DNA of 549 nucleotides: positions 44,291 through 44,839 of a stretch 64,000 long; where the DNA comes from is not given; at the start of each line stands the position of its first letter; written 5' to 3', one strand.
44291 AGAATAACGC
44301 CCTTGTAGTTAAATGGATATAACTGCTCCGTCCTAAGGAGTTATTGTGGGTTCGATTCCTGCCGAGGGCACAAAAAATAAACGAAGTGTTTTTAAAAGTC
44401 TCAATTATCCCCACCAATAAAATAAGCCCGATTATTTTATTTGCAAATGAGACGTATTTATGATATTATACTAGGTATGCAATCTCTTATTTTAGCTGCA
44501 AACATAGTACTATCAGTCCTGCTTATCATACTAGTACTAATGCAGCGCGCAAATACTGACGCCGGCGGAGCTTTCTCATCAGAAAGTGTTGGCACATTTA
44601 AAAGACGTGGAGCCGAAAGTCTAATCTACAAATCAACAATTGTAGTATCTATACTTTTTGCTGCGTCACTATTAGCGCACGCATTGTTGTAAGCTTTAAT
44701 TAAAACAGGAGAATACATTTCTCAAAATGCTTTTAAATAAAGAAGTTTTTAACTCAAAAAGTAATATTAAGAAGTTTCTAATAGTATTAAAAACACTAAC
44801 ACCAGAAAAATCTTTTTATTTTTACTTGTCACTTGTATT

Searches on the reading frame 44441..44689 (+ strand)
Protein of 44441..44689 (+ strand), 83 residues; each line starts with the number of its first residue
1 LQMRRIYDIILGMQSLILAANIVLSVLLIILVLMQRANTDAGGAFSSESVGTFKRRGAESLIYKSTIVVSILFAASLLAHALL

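Call 68: search_protein_families(library=pfam, proteins=[window:44441-44689:+], max_evalue=0.01)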
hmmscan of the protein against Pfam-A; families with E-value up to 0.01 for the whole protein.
window:44441-44689:+ (83 aa): 1 family
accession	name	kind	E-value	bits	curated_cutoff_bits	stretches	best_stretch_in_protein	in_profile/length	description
PF03840.19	SecG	-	1.5e-12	47.9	29.2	1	17-82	2-69/70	Preprotein translocase SecG subunit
